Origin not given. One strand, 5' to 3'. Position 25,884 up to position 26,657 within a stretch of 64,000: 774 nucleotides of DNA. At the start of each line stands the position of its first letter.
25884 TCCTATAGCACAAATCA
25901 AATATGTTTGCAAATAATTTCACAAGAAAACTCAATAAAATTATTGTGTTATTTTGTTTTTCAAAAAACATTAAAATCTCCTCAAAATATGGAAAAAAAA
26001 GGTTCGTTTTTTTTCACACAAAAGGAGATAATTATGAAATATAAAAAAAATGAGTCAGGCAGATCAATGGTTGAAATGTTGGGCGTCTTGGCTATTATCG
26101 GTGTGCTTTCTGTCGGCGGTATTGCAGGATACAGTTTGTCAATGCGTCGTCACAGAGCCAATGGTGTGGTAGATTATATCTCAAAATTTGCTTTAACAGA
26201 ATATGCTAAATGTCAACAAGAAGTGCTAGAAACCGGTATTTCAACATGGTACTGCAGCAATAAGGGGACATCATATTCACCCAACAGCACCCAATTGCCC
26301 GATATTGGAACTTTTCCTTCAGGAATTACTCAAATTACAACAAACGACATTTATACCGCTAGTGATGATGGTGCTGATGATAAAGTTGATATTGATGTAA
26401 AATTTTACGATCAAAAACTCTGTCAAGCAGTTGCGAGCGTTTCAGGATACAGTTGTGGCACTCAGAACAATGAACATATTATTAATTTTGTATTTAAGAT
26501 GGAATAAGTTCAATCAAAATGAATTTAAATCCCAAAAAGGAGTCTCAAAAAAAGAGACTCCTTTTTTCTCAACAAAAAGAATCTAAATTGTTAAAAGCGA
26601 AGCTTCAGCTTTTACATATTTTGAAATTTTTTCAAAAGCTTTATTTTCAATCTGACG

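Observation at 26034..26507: Orphan type IV pilin-like gene with class III signal peptide and no assembly genes nearby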

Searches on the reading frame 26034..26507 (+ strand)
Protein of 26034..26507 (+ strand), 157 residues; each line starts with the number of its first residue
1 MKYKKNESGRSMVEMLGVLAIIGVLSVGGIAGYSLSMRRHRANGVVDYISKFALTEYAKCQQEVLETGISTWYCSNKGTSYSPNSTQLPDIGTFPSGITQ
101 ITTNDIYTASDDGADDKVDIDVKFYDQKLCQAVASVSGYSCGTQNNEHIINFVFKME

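Call 3: search_protein_families(library=pfam, proteins=[window:26034-26507:+], max_evalue=10)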
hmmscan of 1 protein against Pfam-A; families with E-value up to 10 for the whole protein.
window:26034-26507:+ (157 aa): 1 family
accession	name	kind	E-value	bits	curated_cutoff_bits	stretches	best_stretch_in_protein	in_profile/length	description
PF07963.17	N_methyl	-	0.0075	16.2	21.2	1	5-28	2-25/27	Prokaryotic N-terminal methylation motif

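Call 4: search_protein_families(library=ncbifam, proteins=[window:26034-26507:+], max_evalue=10)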
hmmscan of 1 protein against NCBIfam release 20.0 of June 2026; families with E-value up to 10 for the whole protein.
window:26034-26507:+ (157 aa): 2 families
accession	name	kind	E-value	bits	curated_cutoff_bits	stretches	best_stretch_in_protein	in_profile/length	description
NF007800.0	PRK10506.1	equivalog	0.012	15.4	158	1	4-66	5-71/163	prepilin peptidase-dependent protein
TIGR02532.1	IV_pilin_GFxxxE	domain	0.24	11.3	16.3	1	11-29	5-23/24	prepilin-type N-terminal cleavage/methylation domain-containing protein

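Call 7: find_homologous_proteins(query=window:26034-26507:+, max_evalue=0.01)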
Query window:26034-26507:+ (157 aa): 7939 proteins with E <= 0.01 among 8000 candidates; the best 120 are listed.
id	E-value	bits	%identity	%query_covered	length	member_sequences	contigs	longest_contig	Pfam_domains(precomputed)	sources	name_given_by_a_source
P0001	1.4e-99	348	100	100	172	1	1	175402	-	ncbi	-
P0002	7.1e-43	164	58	90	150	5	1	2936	-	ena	-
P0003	5.0e-42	161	57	90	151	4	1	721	-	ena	-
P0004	1.7e-41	160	60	90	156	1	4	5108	-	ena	-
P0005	3.6e-41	159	62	90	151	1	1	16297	-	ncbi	-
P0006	1.7e-40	156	57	92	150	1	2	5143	-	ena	-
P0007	5.4e-40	155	55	90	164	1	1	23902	-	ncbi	-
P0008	1.5e-39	153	56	90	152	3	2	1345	-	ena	-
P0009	2.2e-39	153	48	100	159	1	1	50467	-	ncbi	-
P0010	2.7e-39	152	56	99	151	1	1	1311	-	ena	-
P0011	3.4e-39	152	57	90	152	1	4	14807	-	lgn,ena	-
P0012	1.3e-38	150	60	90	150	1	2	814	-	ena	-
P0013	1.4e-38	150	55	90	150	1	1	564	-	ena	-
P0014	1.6e-38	150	58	92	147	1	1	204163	-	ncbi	-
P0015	2.0e-38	150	57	94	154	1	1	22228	-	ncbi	-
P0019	4.9e-38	148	57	90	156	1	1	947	-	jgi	jgi:type II secretory pathway pseudopilin PulG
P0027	2.2e-37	146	52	98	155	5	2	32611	-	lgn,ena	-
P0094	5.9e-35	138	55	88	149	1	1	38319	-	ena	-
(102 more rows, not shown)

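Call 8: find_encoding_contigs(protein=P0001, flank=10000, max_places=3)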
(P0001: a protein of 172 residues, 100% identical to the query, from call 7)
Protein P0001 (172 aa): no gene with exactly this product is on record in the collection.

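Call 9: find_encoding_contigs(protein=P0014, flank=10000, max_places=3)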
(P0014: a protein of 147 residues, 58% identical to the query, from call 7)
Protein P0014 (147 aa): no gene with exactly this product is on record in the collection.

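Call 10: list_cluster_members(proteins=[P0001, P0014, P0005, P0007, P0009, P0019])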
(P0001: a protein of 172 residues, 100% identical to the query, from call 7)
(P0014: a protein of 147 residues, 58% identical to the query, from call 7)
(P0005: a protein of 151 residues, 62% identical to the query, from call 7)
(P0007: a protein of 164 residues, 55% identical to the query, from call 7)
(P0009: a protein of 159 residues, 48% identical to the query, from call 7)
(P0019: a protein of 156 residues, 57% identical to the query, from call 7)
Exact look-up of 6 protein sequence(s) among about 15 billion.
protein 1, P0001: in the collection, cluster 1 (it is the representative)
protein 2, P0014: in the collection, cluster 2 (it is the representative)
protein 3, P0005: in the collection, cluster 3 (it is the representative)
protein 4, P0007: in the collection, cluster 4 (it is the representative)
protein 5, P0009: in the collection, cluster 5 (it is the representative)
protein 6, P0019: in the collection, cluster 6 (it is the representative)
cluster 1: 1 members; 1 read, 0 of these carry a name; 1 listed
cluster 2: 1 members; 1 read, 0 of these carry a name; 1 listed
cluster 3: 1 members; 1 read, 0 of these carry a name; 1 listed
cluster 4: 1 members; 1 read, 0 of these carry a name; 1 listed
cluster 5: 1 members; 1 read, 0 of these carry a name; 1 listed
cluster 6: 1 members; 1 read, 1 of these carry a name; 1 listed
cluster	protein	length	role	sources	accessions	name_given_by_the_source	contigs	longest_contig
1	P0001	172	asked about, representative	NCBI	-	-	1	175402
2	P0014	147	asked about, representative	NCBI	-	-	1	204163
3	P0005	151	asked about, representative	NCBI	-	-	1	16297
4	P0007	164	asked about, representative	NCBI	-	-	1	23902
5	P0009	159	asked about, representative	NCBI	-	-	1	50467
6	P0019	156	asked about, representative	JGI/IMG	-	type II secretory pathway pseudopilin PulG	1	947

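Call 15: find_related_loci(query=A1, collection=genome_contigs, flank=10000)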
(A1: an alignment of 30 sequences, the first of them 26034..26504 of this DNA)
Query A1 (157 aa) in genome_contigs; peptide patterns used: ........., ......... (x = any residue, [..] = any of these).
598 stretches matched a pattern (row limit reached: there are more); 583 encode a relative of the query (tblastn E <= 1e-3); the best 80 are kept; 80 distinct loci.
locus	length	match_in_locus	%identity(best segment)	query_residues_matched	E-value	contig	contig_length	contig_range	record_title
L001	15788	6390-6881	46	4-155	2e-33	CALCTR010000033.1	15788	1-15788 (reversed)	MAG TPA_asm: uncultured Alphaproteobacteria bacterium isolate SRR6425795_bin.15_CONCOCT_v1.1_MAG genome assembly, contig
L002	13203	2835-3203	45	4-141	3e-28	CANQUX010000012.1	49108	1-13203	MAG: uncultured Alphaproteobacteria bacterium isolate Lapin-032__bin105 genome assembly, contig: Lapin-032__NODE_1221_le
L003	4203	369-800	41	6-154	3e-27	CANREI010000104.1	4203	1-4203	MAG: uncultured Alphaproteobacteria bacterium isolate Lapin-024__bin64 genome assembly, contig: Lapin-024__NODE_25184_le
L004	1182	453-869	37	4-141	1e-25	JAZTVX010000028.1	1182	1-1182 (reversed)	MAG: Alphaproteobacteria bacterium isolate T1900045336_YK20190025.MAGScoT_cleanbin_000012 SGB_6600_k141_1632137, whole g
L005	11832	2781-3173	42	6-142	9e-25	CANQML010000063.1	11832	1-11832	MAG: Candidatus Gastranaerophilales bacterium isolate Lapin-014__bin53 genome assembly, contig: Lapin-014__NODE_4650_len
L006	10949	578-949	42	4-138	1e-24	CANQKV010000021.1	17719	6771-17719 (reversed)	MAG: uncultured Alphaproteobacteria bacterium isolate Lapin-026__bin93 genome assembly, contig: Lapin-026__NODE_3755_len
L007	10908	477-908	41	2-156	2e-24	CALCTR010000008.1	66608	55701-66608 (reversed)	MAG TPA_asm: uncultured Alphaproteobacteria bacterium isolate SRR6425795_bin.15_CONCOCT_v1.1_MAG genome assembly, contig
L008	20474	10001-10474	41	4-155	3e-24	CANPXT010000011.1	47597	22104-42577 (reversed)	MAG: uncultured Alphaproteobacteria bacterium isolate Lapin-005__bin43 genome assembly, contig: Lapin-005__NODE_929_leng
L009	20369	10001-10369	46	6-138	1e-23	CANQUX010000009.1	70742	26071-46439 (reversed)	MAG: uncultured Alphaproteobacteria bacterium isolate Lapin-032__bin105 genome assembly, contig: Lapin-032__NODE_658_len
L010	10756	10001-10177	71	2-60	3e-23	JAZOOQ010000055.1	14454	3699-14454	MAG: Alphaproteobacteria bacterium isolate T1900045627_YK20190321.MAGScoT_cleanbin_000013 SGB_8036_k141_3280505, whole g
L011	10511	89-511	41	5-147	4e-23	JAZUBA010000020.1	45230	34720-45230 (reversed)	MAG: Alphaproteobacteria bacterium isolate T1900045318_YK20190007.MAGScoT_cleanbin_000005 SGB_6327_k141_452755, whole ge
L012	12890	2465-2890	40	4-155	5e-23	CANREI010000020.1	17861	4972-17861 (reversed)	MAG: uncultured Alphaproteobacteria bacterium isolate Lapin-024__bin64 genome assembly, contig: Lapin-024__NODE_4040_len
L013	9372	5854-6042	67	2-64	5e-22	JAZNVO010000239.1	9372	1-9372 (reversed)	MAG: Alphaproteobacteria bacterium isolate T1900044789_TS20190255.MAGScoT_cleanbin_000022 SGB_2638_k141_1583540, whole g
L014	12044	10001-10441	40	1-140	2e-21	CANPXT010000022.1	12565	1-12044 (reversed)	MAG: uncultured Alphaproteobacteria bacterium isolate Lapin-005__bin43 genome assembly, contig: Lapin-005__NODE_6875_len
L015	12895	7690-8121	39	4-152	5e-26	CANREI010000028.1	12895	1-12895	MAG: uncultured Alphaproteobacteria bacterium isolate Lapin-024__bin64 genome assembly, contig: Lapin-024__NODE_6168_len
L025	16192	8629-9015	33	1-152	2e-18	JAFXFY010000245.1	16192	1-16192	MAG: Alphaproteobacteria bacterium isolate RGIG6380 Sheep_Rectum-5__c842619, whole genome shotgun sequence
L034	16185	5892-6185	39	2-114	6e-18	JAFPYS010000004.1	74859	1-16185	MAG: Alphaproteobacteria bacterium isolate RGIG1596 Goat_Abomasum.Co__c430307, whole genome shotgun sequence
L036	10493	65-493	40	4-142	1e-17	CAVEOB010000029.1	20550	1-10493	[Ruminococcus] gnavus isolate H07648-L1_cleanbin_000019 genome assembly, contig: Spades_H07648-L1_contig_1577, whole gen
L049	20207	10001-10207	54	1-69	6e-17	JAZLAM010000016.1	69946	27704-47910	MAG: Alphaproteobacteria bacterium isolate T1900045076_TC20190070.MAGScoT_cleanbin_000006 SGB_4637_k141_3358497, whole g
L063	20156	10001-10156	63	3-54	2e-16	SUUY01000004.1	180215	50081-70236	MAG: Alphaproteobacteria bacterium isolate SIG58 NODE_1372_length_180215_cov_11.433621, whole genome shotgun sequence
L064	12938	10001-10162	61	1-54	2e-16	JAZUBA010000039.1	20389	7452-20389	MAG: Alphaproteobacteria bacterium isolate T1900045318_YK20190007.MAGScoT_cleanbin_000005 SGB_6327_k141_45994, whole gen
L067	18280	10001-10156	65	3-54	2e-16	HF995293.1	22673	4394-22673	Proteobacteria bacterium CAG:495 genomic scaffold, scf84, whole genome shotgun sequence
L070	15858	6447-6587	72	4-50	2e-16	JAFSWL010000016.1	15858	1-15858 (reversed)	MAG: Alphaproteobacteria bacterium isolate RGIG3536 Goat_Rumen.Co__c621524, whole genome shotgun sequence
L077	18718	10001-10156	63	1-52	4e-16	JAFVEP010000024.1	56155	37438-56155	MAG: Alphaproteobacteria bacterium isolate RGIG5100 Roe_deer_Rumen.Co__c378781, whole genome shotgun sequence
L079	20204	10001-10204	53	3-70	3e-16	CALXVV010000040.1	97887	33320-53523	MAG: uncultured Alphaproteobacteria bacterium isolate E04__bin378 genome assembly, contig: E04__k127_2986412, whole geno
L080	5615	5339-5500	61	7-60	5e-16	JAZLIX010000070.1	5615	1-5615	MAG: Alphaproteobacteria bacterium isolate T1900044969_TA20190031.MAGScoT_cleanbin_000037 SGB_4026_k141_1778871, whole g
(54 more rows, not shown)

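Call 24: find_encoding_contigs(protein=P0027, flank=10000, max_places=4)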
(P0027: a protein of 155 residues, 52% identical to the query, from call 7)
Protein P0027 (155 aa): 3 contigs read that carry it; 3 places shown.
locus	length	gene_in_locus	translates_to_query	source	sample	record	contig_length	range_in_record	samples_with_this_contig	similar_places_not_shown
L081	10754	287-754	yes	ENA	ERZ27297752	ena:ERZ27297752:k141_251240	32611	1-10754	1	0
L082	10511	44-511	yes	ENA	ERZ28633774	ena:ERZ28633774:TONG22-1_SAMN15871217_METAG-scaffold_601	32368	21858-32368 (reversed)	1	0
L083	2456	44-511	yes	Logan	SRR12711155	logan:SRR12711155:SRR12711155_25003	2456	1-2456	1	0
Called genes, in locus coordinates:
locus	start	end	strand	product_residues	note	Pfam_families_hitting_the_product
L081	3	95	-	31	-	?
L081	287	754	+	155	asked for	-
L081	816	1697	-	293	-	PF00140:Sigma70_r1_2, PF04542:Sigma70_r2, PF04545:Sigma70_r4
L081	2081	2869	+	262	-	PF00557:Peptidase_M24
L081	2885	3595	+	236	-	PF20582:UPF0758_N (weak), PF04002:RadC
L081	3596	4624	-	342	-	PF21694:DNA_pol3_delta_C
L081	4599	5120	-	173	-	-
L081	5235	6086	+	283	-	PF01745:IPT, PF01715:IPPT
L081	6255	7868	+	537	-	PF26389:MamY_C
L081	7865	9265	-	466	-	PF00989:PAS, PF13426:PAS_9, PF00512:HisKA, PF02518:HATPase_c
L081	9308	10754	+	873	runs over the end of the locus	PF01624:MutS_I, PF05188:MutS_II, PF05192:MutS_III, PF05190:MutS_IV, PF00488:MutS_V, PF27441:MutS_C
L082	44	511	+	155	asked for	-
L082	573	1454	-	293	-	PF00140:Sigma70_r1_2, PF04542:Sigma70_r2, PF04545:Sigma70_r4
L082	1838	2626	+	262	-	PF00557:Peptidase_M24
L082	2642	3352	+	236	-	PF20582:UPF0758_N (weak), PF04002:RadC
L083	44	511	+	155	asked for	-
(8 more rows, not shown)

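Call 25: find_encoding_contigs(protein=P0094, flank=10000, max_places=4)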
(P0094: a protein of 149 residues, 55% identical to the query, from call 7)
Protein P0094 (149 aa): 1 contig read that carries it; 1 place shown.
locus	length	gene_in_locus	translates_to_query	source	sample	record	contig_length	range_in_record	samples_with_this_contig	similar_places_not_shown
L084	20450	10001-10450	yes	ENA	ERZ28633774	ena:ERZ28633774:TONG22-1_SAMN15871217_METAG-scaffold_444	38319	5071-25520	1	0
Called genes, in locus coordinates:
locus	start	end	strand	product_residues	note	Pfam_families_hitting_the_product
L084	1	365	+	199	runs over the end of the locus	PF14512:TM1586_NiRdase (faint), PF00881:Nitroreductase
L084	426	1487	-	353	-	PF01370:Epimerase, PF02719:Polysacc_synt_2 (faint), PF04321:RmlD_sub_bind (weak), PF16363:GDP_Man_Dehyd (weak), PF01370:Epimerase (weak)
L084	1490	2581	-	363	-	PF01370:Epimerase, PF02719:Polysacc_synt_2 (weak), PF04321:RmlD_sub_bind (weak), PF16363:GDP_Man_Dehyd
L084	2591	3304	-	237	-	PF08282:Hydrolase_3 (weak), PF03332:PMM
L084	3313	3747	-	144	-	PF01467:CTP_transf_like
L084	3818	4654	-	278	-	PF00293:NUDIX, PF14815:NUDIX_4 (weak), PF22327:Nudt16-like (faint), PF00293:NUDIX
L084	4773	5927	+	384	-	PF13609:Porin_4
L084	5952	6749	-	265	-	-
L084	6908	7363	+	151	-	PF00075:RNase_H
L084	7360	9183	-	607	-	-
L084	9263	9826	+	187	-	PF05198:IF3_N, PF00707:IF3_C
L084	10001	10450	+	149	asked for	-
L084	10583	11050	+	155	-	-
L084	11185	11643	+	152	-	-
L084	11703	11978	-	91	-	-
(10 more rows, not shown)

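Call 33: search_protein_families(library=pfam, proteins=[L067:123-1289:+, L067:1347-2090:+, L067:2071-3678:+, L067:3700-4977:+, L067:4952-6403:+, L067:6408-8090:+, L067:8102-9226:+, L067:9162-9851:+, L067:9974-10645:+, L067:10749-11747:+], max_evalue=0.01)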
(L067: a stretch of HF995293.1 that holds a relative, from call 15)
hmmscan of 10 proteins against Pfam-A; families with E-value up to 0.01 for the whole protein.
L067:123-1289:+ (388 aa): 1 family
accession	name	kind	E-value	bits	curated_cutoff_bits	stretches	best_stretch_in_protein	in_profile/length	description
PF12595.13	iRhom1-2_N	-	0.0012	18.9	25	1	7-91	37-124/189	Inactive rhomboid proteins 1/2, N-terminal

L067:1347-2090:+ (247 aa): 1 family
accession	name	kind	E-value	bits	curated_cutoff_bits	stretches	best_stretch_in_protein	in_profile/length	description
PF10671.14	TcpQ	-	8.8e-16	58.2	27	1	162-238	2-78/80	Toxin co-regulated pilus biosynthesis protein Q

L067:2071-3678:+ (535 aa): 1 family
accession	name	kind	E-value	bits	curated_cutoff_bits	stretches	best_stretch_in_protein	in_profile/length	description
PF00263.26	Secretin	-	1.6e-15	57.5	27.5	1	349-522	1-168/169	Bacterial type II and III secretion system protein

L067:3700-4977:+ (425 aa): 1 family
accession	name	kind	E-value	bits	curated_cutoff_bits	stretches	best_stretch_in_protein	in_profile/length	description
PF06864.17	PAP_PilO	-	2.4e-08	33.7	26.7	1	36-411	5-403/419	Pilin accessory protein (PilO)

L067:4952-6403:+ (483 aa): 0 families

L067:6408-8090:+ (560 aa): 3 families
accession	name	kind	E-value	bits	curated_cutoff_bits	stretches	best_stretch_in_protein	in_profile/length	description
PF00437.27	T2SSE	-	5.4e-65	219.9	24.9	1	142-549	8-370/370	Type II/IV secretion system protein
PF13173.12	AAA_14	-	0.00023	21.6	27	0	295-336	5-44/129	AAA domain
PF25199.1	nSTAND_NTPase5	-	0.00076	19.8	34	1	292-330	41-79/145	Novel STAND NTPase 5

L067:8102-9226:+ (374 aa): 2 families
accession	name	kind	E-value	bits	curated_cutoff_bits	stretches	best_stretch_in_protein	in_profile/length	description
PF00482.28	T2SSF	-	2.7e-24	85.9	25.2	2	241-360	1-121/125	Type II secretion system (T2SS), protein F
PF23697.1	YnfS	-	0.0053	17.3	27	0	193-210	8-25/29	YnfS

L067:9162-9851:+ (229 aa): 0 families

L067:9974-10645:+ (223 aa): 2 families
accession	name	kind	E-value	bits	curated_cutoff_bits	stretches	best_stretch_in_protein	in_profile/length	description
PF08805.16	PilS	-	3.6e-16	59.9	22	1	50-183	5-128/138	PilS N terminal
PF05307.16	Bundlin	-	2.6e-13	50.9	22.3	1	48-187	8-139/151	Bundlin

L067:10749-11747:+ (332 aa): 2 families
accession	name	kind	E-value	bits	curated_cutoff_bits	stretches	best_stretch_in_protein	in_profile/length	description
PF00437.27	T2SSE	-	1.4e-31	109.9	24.9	1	84-281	101-284/370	Type II/IV secretion system protein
PF00005.33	ABC_tran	-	0.0068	17.4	25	0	128-183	17-68/137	ABC transporter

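Call 34: predict_structure(alignment_id=A1)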
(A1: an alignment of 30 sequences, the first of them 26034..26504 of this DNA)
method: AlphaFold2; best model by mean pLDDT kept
length: 157 residues; sequences in the alignment: 30
mean_pLDDT: 81.7   pTM: 0.70
mean pLDDT of the five models: 81.7, 78.7, 77.9, 77.8, 77.6
residues with pLDDT >= 90: 69; 70-90: 46; 50-70: 38; < 50: 4
segments of 3 or more residues with pLDDT < 50: 1-3
pLDDT, mean of each block of 10 residues (from residue 1): 51 65 59 75 94 91 84 72 88 92 84 79 95 95 95 89
secondary structure, 60 per line:
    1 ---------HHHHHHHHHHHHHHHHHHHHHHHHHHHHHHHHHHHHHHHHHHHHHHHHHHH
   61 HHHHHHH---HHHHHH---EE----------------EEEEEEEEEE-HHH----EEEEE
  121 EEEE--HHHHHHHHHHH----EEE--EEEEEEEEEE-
elements in order: H10-67 H71-76 E98-107 E116-124 H127-137 E142-144 E147-156

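Call 50: search_protein_representatives(protein=window:26034-26504:+)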
Query: 157 residues. Proteins with E-value up to 0.001 (for the whole library): 4746; up to 1e-10: 511; up to 1e-30: 7. The best 150 are listed.
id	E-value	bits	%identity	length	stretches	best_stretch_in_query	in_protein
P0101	2.8e-35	137.8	53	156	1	1-150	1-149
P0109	4.0e-35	137.3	56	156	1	1-144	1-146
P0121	3.3e-34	134.3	52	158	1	1-155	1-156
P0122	1.3e-33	132.4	55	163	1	1-140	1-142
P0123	1.3e-33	132.3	57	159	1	1-142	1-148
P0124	4.7e-32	127.3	50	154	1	1-153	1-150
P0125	5.3e-32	127.1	57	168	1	1-143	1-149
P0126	1.4e-30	122.5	52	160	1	1-147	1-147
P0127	2.9e-30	121.5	49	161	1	3-146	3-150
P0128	2.3e-28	115.3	59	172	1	1-113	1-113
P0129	4.5e-28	114.4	49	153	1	3-152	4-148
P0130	1.4e-27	112.7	49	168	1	4-141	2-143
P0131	3.9e-27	111.3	47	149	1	3-146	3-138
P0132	7.9e-27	110.4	51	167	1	4-145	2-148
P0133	4.6e-26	107.9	82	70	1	1-66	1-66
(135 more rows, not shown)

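Call 61: search_protein_families(library=pfam, proteins=[L034:5010-5843:+, L063:17766-18509:+, L049:18166-18843:+, L077:14237-14881:-, L064:12139-12660:+, L006:3581-4141:-, L070:620-1456:-, L077:5882-6682:-, L036:3428-4336:-, L049:14181-15065:-], max_evalue=0.01)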
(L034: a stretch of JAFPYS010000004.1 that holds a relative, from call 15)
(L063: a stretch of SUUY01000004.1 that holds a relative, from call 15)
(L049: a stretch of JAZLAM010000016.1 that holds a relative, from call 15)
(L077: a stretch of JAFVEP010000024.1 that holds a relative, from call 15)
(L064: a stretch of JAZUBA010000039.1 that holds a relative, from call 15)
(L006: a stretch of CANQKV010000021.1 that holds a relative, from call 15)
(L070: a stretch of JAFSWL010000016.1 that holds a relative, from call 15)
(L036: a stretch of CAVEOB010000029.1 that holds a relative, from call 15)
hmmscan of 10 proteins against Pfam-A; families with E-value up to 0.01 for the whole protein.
L034:5010-5843:+ (278 aa): 1 family
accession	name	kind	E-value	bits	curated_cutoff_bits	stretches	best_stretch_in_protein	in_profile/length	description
PF02673.24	BacA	-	6.3e-70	236.2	33.4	1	31-272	2-257/257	Bacitracin resistance protein BacA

L063:17766-18509:+ (248 aa): 0 families

L049:18166-18843:+ (226 aa): 0 families

L077:14237-14881:- (215 aa): 1 family
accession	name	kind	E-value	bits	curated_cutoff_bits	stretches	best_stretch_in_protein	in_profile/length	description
PF01914.23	MarC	-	4.5e-29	101.8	23.9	1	23-204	3-199/203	MarC family integral membrane protein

L064:12139-12660:+ (174 aa): 1 family
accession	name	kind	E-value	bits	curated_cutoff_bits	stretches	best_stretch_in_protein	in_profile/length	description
PF19609.4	DUF6114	-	0.0075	17.3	27.9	0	102-140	43-81/106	Family of unknown function (DUF6114)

L006:3581-4141:- (187 aa): 0 families

L070:620-1456:- (279 aa): 1 family
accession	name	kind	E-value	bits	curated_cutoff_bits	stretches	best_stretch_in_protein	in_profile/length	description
PF02673.24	BacA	-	9.5e-74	248.8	33.4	1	9-261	2-256/257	Bacitracin resistance protein BacA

L077:5882-6682:- (267 aa): 1 family
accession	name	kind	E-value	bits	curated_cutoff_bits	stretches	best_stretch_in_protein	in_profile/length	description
PF00119.25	ATP-synt_A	-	4.1e-41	141.7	33.9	1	63-254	2-216/217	ATP synthase A chain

L036:3428-4336:- (303 aa): 0 families

L049:14181-15065:- (295 aa): 1 family
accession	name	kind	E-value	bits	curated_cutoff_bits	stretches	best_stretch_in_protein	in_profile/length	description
PF03631.20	Virul_fac_BrkB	-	3.4e-51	174.8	33.7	1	30-276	2-258/259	Virulence factor BrkB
